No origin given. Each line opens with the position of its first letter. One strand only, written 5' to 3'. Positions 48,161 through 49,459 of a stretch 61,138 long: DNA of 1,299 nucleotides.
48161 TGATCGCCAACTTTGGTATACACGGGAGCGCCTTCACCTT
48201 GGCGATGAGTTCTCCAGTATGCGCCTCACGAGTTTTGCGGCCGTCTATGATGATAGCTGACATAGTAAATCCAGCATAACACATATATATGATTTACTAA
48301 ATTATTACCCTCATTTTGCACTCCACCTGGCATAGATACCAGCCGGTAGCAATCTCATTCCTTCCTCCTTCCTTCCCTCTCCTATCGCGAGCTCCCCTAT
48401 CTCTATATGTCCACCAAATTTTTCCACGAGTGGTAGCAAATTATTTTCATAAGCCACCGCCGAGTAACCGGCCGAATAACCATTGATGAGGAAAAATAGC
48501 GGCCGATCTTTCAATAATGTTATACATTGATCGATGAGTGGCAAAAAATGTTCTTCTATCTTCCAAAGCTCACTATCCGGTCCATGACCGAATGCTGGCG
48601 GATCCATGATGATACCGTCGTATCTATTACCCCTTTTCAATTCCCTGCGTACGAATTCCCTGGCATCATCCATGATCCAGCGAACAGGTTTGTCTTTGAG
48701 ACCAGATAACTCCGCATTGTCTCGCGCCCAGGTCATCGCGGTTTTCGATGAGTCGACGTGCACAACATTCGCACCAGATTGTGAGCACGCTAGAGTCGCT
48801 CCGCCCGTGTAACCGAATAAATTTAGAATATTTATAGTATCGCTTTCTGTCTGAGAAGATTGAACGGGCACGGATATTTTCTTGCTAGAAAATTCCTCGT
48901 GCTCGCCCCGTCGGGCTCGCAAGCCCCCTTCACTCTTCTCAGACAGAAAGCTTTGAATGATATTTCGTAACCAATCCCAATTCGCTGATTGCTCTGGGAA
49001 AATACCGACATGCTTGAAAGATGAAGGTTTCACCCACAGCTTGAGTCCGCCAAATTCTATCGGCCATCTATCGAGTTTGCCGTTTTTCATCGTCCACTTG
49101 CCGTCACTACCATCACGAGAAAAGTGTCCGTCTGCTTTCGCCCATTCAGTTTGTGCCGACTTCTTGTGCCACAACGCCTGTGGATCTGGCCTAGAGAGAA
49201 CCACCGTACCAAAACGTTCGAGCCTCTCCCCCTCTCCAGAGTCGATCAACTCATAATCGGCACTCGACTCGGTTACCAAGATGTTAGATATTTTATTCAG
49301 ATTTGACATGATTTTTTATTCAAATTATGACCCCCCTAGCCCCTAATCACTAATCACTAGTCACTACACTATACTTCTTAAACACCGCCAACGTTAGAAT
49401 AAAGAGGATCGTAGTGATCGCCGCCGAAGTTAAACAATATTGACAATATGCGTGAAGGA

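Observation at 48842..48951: Family B: a conserved core with compensatory substitutions and a copy-specific 18-bp perfect inverted repeat, in frame in a methyltransferase gene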

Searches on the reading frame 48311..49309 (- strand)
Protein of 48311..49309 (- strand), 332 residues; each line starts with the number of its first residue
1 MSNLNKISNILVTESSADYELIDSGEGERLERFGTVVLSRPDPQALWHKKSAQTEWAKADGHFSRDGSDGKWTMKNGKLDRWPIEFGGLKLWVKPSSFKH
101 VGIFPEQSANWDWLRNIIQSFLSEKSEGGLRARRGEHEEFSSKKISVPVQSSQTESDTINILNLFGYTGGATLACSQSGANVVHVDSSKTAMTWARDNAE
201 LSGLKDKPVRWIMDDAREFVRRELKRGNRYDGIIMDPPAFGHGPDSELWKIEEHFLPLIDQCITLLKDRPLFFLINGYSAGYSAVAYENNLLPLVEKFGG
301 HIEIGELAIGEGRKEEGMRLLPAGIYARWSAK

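Call 12: search_protein_families(library=pfam, proteins=[window:48311-49309:-], max_evalue=0.01)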
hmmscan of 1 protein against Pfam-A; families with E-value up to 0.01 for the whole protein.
window:48311-49309:- (332 aa): 4 families
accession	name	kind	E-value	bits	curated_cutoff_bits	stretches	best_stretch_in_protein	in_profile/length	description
PF10672.15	Methyltrans_SAM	-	3.6e-10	40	27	1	155-243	121-209/286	S-adenosylmethionine-dependent methyltransferase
PF09445.16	Methyltransf_15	-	4.2e-05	23.6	22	1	161-241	4-83/165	RNA cap guanine-N2 methyltransferase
PF03602.21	Cons_hypoth95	-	4.8e-05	23.5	24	1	158-238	42-122/182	Conserved hypothetical protein 95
PF13649.12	Methyltransf_25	-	0.0065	17.6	27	0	168-235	8-70/97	Methyltransferase domain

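Call 15: find_homologous_proteins(query=window:48311-49309:-, max_evalue=1e-10)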
Query window:48311-49309:- (332 aa): 7407 proteins with E <= 1e-10 among 8000 candidates; the best 120 are listed.
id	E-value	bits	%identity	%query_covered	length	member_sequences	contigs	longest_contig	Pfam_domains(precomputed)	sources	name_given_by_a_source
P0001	2.5e-223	759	99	100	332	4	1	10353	PF10672.16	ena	-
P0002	7.9e-180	616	81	98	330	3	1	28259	PF10672.16,PF09445.17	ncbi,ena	-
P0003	7.4e-171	586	76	98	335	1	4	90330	PF10672.16,PF03602.22,PF09445.17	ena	-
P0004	9.2e-160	550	75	98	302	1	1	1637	PF10672.16,PF03602.22,PF09445.17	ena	-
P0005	5.4e-158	544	73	100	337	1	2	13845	PF10672.16,PF09445.17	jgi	jgi:23S rRNA (cytosine1962-C5)-methyltransferase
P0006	1.2e-155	536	74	98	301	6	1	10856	PF10672.16,PF09445.17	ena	-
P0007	1.7e-151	523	73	98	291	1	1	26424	PF10672.16,PF03602.22,PF09445.17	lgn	-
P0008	1.5e-150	520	69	100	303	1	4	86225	PF10672.16,PF03602.22,PF09445.17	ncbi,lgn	-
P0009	3.4e-150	518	73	98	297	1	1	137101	PF10672.16,PF03602.22,PF09445.17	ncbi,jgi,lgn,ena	ncbi:MAG: class I SAM-dependent methyltransferase [Candidatus Taylorbacteria bacterium]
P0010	5.4e-149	514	70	98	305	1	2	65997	PF10672.16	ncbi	-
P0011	6.8e-148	511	70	98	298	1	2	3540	PF10672.16,PF03602.22,PF09445.17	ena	-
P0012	2.0e-145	503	69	98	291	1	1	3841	PF10672.16,PF03602.22,PF09445.17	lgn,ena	-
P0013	3.9e-142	492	66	98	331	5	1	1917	PF10672.16,PF09445.17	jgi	-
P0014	1.2e-141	490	63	98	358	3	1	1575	PF10672.16,PF03602.22,PF09445.17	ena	-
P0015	1.2e-139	484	65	96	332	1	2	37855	PF10672.16,PF03602.22,PF09445.17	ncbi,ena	-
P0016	2.7e-138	479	63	99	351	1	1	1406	PF10672.16,PF03602.22,PF09445.17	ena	-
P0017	9.9e-138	477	65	98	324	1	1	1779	PF10672.16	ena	-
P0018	1.2e-137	477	65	97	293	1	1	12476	PF10672.16,PF03602.22,PF09445.17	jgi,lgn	-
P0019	1.5e-137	477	62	98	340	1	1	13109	PF10672.16,PF03602.22,PF09445.17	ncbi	-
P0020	2.7e-137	476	61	99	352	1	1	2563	PF10672.16,PF03602.22,PF09445.17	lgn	-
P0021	3.7e-137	476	63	99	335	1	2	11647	PF10672.16,PF03602.22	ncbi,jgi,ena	-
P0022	7.7e-137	474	61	98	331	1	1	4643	PF10672.16,PF03602.22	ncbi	-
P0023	1.7e-135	470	63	99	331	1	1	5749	PF10672.16,PF03602.22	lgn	-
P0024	1.1e-134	467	62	98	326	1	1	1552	PF10672.16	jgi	-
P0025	1.5e-134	467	66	97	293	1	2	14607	PF10672.16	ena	-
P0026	3.5e-134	466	64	99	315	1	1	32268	PF10672.16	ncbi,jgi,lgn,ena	-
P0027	7.3e-134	465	64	97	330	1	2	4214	PF10672.16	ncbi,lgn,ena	-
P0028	4.9e-133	462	64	97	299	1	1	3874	PF10672.16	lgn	-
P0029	1.4e-132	460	60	99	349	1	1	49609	PF10672.16,PF03602.22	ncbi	-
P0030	1.7e-132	460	62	98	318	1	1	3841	PF10672.16,PF09445.17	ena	-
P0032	5.9e-132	458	63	98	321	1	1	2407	PF10672.16,PF03602.22,PF09445.17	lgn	-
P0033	5.9e-132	458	62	97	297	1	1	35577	PF10672.16,PF03602.22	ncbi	-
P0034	1.4e-131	457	60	98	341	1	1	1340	PF10672.16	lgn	-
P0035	2.3e-131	456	62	100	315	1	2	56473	PF10672.16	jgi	jgi:23S rRNA (cytosine1962-C5)-methyltransferase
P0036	2.6e-131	456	64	98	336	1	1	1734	PF10672.16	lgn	-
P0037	8.8e-131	455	62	98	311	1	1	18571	PF10672.16,PF03602.22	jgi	jgi:23S rRNA (cytosine1962-C5)-methyltransferase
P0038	1.3e-130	454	60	99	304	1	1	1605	PF10672.16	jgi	jgi:23S rRNA (cytosine1962-C5)-methyltransferase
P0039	1.4e-130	454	62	98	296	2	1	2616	PF10672.16,PF03602.22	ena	-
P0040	1.5e-130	454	60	98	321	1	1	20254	PF10672.16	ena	-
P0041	1.5e-130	454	59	98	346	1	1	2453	PF10672.16,PF09445.17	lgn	-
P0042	2.3e-130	453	62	98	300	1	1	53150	PF10672.16,PF09445.17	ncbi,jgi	ncbi:MAG: class I SAM-dependent methyltransferase [Candidatus Paceibacterota bacterium]|jgi:23S rRNA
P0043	4.7e-130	452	61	98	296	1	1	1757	PF10672.16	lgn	-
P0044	5.4e-130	452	62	98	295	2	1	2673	PF10672.16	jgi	jgi:23S rRNA (cytosine1962-C5)-methyltransferase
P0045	5.9e-130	452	60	98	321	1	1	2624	PF10672.16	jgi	-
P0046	6.5e-130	452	61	97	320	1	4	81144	PF10672.16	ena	-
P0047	6.8e-130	452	62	98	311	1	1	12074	PF10672.16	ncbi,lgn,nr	ncbi:MAG: class I SAM-dependent methyltransferase [bacterium]|nr:class I SAM-dependent methyltransfe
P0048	7.1e-130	452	60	99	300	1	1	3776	PF10672.16,PF03602.22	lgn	-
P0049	1.1e-129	451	62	99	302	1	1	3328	PF10672.16,PF03602.22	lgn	-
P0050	1.1e-129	451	62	98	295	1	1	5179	PF10672.16,PF03602.22,PF09445.17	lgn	-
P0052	1.4e-129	451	62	96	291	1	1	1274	PF10672.16,PF03602.22,PF09445.17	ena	-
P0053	1.6e-129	450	61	98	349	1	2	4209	PF10672.16,PF03602.22,PF09445.17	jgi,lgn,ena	jgi:23S rRNA (cytosine1962-C5)-methyltransferase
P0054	1.7e-129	450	61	99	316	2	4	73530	PF10672.16,PF03602.22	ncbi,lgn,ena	-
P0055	1.8e-129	450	60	99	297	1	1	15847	PF10672.16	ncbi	-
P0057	1.9e-129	450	62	94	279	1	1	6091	PF10672.16,PF03602.22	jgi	-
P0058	2.1e-129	450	60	96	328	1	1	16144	PF10672.16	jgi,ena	-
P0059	2.4e-129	450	58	98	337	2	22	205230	PF10672.16,PF03602.22,PF09445.17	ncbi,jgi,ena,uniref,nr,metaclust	ncbi:MAG: hypothetical protein A2830_00300 [Candidatus Taylorbacteria bacterium RIFCSPHIGHO2_01_FULL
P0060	2.7e-129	450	59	98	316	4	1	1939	PF10672.16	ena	-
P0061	2.9e-129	450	60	99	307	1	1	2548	PF10672.16,PF03602.22,PF09445.17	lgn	-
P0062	3.7e-129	449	60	98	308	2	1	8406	PF10672.16,PF09445.17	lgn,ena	-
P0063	3.7e-129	449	62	98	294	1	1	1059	PF10672.16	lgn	-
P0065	4.5e-129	449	61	98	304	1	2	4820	PF10672.16,PF03602.22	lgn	-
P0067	5.2e-129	449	62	98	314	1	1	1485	PF10672.16,PF03602.22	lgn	-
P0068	7.9e-129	448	62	97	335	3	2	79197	PF10672.16,PF03602.22,PF09445.17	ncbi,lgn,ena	-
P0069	8.3e-129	448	62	98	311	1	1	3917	PF10672.16,PF03602.22,PF09445.17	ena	-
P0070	1.0e-128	448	60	99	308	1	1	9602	PF10672.16,PF03602.22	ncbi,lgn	-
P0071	1.6e-128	447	62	97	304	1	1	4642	PF10672.16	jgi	jgi:23S rRNA (cytosine1962-C5)-methyltransferase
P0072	2.0e-128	447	62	98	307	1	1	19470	PF10672.16,PF03602.22,PF09445.17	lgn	-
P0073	2.1e-128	447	59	98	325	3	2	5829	PF10672.16,PF03602.22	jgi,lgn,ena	-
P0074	2.2e-128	447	60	97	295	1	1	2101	PF10672.16,PF03602.22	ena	-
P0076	4.3e-128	446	62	98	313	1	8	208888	PF10672.16,PF03602.22,PF09445.17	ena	-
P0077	4.6e-128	446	61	98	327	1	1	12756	PF10672.16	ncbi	-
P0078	5.3e-128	445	60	98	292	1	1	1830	PF10672.16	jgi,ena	-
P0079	7.1e-128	445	61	97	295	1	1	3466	PF10672.16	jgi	jgi:23S rRNA (cytosine1962-C5)-methyltransferase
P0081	8.2e-128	445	62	99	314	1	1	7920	PF10672.16,PF09445.17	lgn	-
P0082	1.0e-127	444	61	97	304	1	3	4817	PF10672.16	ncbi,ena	-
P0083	1.1e-127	444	61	95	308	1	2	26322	PF10672.16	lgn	-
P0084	1.2e-127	444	61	98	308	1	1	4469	PF10672.16,PF03602.22,PF09445.17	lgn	-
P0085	1.4e-127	444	61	98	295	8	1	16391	PF10672.16,PF03602.22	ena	-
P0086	1.4e-127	444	60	99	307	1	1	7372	PF10672.16,PF03602.22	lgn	-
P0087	1.5e-127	444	60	98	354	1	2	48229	PF10672.16,PF03602.22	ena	-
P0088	1.6e-127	444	60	98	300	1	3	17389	PF10672.16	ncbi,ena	-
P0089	1.9e-127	444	61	99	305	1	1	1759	PF10672.16,PF03602.22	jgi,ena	-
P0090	2.2e-127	443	62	98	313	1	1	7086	PF10672.16,PF09445.17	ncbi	-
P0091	2.7e-127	443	61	98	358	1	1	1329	PF10672.16,PF09445.17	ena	-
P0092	2.8e-127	443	60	97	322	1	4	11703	PF10672.16,PF03602.22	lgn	-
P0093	2.9e-127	443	61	98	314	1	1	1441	PF10672.16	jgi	jgi:23S rRNA (cytosine1962-C5)-methyltransferase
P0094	3.0e-127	443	61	98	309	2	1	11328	PF10672.16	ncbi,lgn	-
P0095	3.3e-127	443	60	98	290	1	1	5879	PF10672.16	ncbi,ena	-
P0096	3.5e-127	443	60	95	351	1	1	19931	PF10672.16,PF03602.22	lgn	-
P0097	4.2e-127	442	62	99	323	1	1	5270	PF10672.16,PF03602.22,PF09445.17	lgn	-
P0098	4.3e-127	442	59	99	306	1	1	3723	PF10672.16,PF03602.22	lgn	-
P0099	4.6e-127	442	61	98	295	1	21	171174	PF10672.16,PF03602.22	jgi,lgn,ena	-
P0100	4.8e-127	442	60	98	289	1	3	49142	PF10672.16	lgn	-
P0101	5.0e-127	442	61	98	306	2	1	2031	PF10672.16,PF03602.22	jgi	jgi:23S rRNA (cytosine1962-C5)-methyltransferase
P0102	5.8e-127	442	61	97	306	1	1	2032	PF10672.16,PF03602.22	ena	-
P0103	6.3e-127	442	58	99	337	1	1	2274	PF10672.16,PF03602.22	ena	-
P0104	6.9e-127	442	60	97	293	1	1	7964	PF10672.16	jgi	jgi:23S rRNA (cytosine1962-C5)-methyltransferase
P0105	7.0e-127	442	60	98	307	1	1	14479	PF10672.16,PF03602.22,PF09445.17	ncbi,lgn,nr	ncbi:MAG: class I SAM-dependent methyltransferase [Candidatus Pacebacteria bacterium]|nr:class I SAM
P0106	8.6e-127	441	61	97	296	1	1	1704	PF10672.16,PF03602.22,PF09445.17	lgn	-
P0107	9.2e-127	441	59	97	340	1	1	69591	PF10672.16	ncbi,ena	-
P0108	9.5e-127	441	60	98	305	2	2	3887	PF10672.16,PF03602.22,PF09445.17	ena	-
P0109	1.0e-126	441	59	99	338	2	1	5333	PF10672.16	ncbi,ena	-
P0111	1.2e-126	441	61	99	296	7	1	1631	PF10672.16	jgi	jgi:23S rRNA (cytosine1962-C5)-methyltransferase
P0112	1.2e-126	441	59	98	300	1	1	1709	PF10672.16,PF03602.22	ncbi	-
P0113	1.3e-126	441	61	97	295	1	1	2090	PF10672.16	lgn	-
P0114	1.4e-126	441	61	98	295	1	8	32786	PF10672.16,PF03602.22,PF09445.17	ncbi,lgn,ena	-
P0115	1.5e-126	441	58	98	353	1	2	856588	PF10672.16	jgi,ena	-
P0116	1.7e-126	440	58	98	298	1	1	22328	PF10672.16,PF03602.22,PF09445.17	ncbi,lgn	-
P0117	1.7e-126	440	62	99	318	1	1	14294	PF10672.16,PF03602.22,PF09445.17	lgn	-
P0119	1.9e-126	440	58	98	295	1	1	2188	PF10672.16,PF03602.22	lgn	-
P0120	2.0e-126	440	60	98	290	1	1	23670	PF10672.16,PF03602.22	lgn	-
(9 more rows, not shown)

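Call 21: find_encoding_contigs(protein=P0003, flank=10000, max_places=2)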
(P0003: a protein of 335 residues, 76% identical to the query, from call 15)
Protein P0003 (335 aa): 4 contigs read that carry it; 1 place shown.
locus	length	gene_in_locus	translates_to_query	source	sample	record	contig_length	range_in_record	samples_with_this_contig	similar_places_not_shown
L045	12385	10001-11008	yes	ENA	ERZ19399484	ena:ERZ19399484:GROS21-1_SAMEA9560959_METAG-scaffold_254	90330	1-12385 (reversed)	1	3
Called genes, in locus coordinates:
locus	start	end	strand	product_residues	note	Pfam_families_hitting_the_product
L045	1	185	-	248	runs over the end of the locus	PF00300:His_Phos_1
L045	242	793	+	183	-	PF01923:Cob_adeno_trans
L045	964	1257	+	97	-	-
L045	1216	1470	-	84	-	-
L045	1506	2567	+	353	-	PF02661:Fic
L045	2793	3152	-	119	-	-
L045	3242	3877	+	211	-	PF13489:Methyltransf_23 (weak), PF01209:Ubie_methyltran (weak), PF13847:Methyltransf_31, PF08241:Methyltransf_11, PF13649:Methyltransf_25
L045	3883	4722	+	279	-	PF02673:BacA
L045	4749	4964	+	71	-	-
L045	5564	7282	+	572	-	-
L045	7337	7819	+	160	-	-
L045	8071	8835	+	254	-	PF01522:Polysacc_deac_1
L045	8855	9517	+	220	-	PF13462:Thioredoxin_4, PF01323:DSBA (faint), PF13743:Thioredoxin_5 (weak)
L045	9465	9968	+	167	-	PF07884:VKOR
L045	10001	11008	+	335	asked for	PF03602:Cons_hypoth95 (weak), PF10672:Methyltrans_SAM (weak), PF09445:Methyltransf_15 (weak)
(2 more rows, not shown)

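Call 22: find_encoding_contigs(protein=P0009, flank=10000, max_places=2)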
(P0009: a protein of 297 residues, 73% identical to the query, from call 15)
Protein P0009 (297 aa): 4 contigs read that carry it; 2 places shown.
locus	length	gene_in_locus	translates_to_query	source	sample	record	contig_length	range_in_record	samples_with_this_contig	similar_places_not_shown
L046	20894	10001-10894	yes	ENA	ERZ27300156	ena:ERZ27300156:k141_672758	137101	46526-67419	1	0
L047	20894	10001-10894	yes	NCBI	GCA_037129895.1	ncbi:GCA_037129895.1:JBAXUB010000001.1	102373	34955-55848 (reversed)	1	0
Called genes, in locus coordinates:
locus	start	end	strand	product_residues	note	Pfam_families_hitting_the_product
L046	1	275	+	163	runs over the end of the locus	PF01923:Cob_adeno_trans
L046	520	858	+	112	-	-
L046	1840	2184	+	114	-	-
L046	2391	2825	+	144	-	-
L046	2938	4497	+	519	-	PF00512:HisKA (faint), PF02518:HATPase_c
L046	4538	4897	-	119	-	-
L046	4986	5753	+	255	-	PF01048:PNP_UDP_1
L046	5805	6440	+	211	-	PF13489:Methyltransf_23, PF01209:Ubie_methyltran (weak), PF13847:Methyltransf_31, PF08241:Methyltransf_11, PF13649:Methyltransf_25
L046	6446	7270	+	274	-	PF02673:BacA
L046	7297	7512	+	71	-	-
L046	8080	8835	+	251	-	PF01522:Polysacc_deac_1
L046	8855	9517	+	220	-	PF13462:Thioredoxin_4, PF01323:DSBA (faint), PF13743:Thioredoxin_5 (weak)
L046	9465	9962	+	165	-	PF07884:VKOR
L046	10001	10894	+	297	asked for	PF10672:Methyltrans_SAM, PF03602:Cons_hypoth95 (weak), PF09445:Methyltransf_15 (weak)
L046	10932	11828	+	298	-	PF00763:THF_DHG_CYH, PF02882:THF_DHG_CYH_C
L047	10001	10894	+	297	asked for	PF10672:Methyltrans_SAM, PF03602:Cons_hypoth95 (weak), PF09445:Methyltransf_15 (weak)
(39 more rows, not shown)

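Call 23: find_encoding_contigs(protein=P0002, flank=10000, max_places=2)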
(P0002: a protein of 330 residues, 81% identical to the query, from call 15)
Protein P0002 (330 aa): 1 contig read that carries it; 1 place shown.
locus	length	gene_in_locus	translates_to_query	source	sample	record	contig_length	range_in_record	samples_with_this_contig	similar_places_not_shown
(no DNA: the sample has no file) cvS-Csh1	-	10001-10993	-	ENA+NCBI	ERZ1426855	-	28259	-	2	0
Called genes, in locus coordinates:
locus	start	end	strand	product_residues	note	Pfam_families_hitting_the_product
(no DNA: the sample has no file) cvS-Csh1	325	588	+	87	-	-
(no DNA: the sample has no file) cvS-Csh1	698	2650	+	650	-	PF08206:OB_RNB (faint), PF17849:OB_Dis3 (weak), PF17876:CSD2, PF00773:RNB, PF00575:S1 (weak)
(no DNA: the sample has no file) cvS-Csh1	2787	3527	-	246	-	PF07963:N_methyl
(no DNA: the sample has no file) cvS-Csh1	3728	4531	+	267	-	PF02673:BacA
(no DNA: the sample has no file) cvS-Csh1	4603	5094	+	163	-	PF00293:NUDIX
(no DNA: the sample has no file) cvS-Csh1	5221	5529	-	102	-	-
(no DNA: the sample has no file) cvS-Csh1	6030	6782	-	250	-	PF01978:TrmB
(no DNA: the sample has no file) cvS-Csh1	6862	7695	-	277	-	-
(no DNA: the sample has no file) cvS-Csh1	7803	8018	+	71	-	-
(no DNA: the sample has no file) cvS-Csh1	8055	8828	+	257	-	PF01522:Polysacc_deac_1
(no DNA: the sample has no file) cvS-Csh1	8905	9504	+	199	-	PF13462:Thioredoxin_4, PF01323:DSBA (faint)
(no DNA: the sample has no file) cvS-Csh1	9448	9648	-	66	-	-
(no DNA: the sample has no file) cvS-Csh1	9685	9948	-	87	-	-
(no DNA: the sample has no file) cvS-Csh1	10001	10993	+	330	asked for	PF10672:Methyltrans_SAM (weak), PF09445:Methyltransf_15 (weak)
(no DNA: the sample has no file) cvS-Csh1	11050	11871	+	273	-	PF00763:THF_DHG_CYH, PF02882:THF_DHG_CYH_C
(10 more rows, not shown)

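Call 35: find_related_loci(query=window:48311-49309:-, collection=metagenome_contigs, flank=10000)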
Query window:48311-49309:- (332 aa) in metagenome_contigs; peptide patterns used: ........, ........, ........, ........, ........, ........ (x = any residue, [..] = any of these).
189 stretches matched a pattern; 135 encode a relative of the query (tblastn E <= 1e-3); the best 80 are kept; 80 distinct loci.
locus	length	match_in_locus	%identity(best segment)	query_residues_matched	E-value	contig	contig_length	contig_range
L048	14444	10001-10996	99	1-332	0e+0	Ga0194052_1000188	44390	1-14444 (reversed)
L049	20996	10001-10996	99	1-332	0e+0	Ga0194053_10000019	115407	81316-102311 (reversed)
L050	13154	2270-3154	73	6-330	5e-154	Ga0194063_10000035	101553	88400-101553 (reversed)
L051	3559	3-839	69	16-331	3e-148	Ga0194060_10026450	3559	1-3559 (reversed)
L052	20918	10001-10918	63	6-330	2e-134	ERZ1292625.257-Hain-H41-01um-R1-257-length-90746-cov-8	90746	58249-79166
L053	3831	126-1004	62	8-332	8e-138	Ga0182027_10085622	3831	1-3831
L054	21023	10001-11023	59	1-331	6e-134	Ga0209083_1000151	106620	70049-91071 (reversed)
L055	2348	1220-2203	59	2-332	5e-142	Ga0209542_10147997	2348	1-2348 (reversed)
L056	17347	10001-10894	62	6-330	7e-134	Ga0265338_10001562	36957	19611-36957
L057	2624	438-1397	60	6-331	8e-141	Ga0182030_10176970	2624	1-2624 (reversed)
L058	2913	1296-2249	59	2-330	4e-139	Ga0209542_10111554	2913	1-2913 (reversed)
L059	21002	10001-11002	59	8-332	8e-132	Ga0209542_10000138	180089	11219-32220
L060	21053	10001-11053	58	6-330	3e-130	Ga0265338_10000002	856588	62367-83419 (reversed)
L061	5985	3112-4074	58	4-330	1e-129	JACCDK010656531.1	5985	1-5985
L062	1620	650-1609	60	8-330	5e-138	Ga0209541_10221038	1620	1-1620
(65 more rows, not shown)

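Call 46: find_encoding_contigs(protein=P0007, flank=10000, max_places=1)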
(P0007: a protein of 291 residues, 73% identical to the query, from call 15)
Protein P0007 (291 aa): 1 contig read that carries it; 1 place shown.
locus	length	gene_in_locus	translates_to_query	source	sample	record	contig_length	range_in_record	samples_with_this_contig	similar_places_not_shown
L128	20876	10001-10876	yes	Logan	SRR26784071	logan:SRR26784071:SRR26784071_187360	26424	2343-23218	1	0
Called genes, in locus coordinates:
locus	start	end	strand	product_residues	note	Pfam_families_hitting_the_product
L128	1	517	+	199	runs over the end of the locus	PF01923:Cob_adeno_trans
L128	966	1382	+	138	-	-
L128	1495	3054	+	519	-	PF00512:HisKA (weak), PF02518:HATPase_c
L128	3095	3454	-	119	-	-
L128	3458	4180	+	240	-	PF13489:Methyltransf_23 (weak), PF01209:Ubie_methyltran (weak), PF13847:Methyltransf_31, PF08241:Methyltransf_11, PF13649:Methyltransf_25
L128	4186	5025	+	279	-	PF02673:BacA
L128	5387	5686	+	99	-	-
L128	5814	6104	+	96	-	-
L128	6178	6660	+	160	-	-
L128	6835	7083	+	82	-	-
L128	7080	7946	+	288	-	-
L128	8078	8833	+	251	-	PF01522:Polysacc_deac_1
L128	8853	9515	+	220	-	PF13462:Thioredoxin_4, PF01323:DSBA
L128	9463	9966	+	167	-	PF07884:VKOR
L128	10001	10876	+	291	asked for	PF10672:Methyltrans_SAM, PF03602:Cons_hypoth95 (weak), PF09445:Methyltransf_15 (weak)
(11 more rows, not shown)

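Call 47: find_encoding_contigs(protein=P0004, flank=3000, max_places=1)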
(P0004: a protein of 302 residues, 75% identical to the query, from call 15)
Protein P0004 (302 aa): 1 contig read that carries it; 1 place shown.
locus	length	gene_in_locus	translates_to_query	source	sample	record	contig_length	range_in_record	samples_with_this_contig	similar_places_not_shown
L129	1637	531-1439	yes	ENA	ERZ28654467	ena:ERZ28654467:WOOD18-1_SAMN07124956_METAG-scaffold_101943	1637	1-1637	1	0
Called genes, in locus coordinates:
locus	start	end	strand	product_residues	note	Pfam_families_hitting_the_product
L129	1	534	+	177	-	?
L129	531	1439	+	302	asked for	PF10672:Methyltrans_SAM, PF03602:Cons_hypoth95 (weak), PF09445:Methyltransf_15 (weak)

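Call 48: find_encoding_contigs(protein=P0016, flank=3000, max_places=1)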
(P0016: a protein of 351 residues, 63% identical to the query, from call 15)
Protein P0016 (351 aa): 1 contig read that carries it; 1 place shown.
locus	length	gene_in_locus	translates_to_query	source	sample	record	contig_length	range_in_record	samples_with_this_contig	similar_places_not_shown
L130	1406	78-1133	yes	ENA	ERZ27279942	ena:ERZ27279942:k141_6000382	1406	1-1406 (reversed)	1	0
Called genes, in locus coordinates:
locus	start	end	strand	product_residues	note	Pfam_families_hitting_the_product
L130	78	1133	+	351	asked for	PF03602:Cons_hypoth95 (weak), PF10672:Methyltrans_SAM (weak), PF09445:Methyltransf_15 (weak)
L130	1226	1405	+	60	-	?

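Call 49: find_encoding_contigs(protein=P0013, flank=3000, max_places=1)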
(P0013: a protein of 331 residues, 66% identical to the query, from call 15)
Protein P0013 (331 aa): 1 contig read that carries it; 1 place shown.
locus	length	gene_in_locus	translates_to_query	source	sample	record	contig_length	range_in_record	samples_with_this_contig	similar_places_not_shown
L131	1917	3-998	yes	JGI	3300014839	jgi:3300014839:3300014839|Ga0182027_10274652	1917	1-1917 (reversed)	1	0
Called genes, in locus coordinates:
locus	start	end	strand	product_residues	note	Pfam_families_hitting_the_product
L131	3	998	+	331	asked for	PF10672:Methyltrans_SAM (weak), PF09445:Methyltransf_15 (faint)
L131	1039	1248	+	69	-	-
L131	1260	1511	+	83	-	-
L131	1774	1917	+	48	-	?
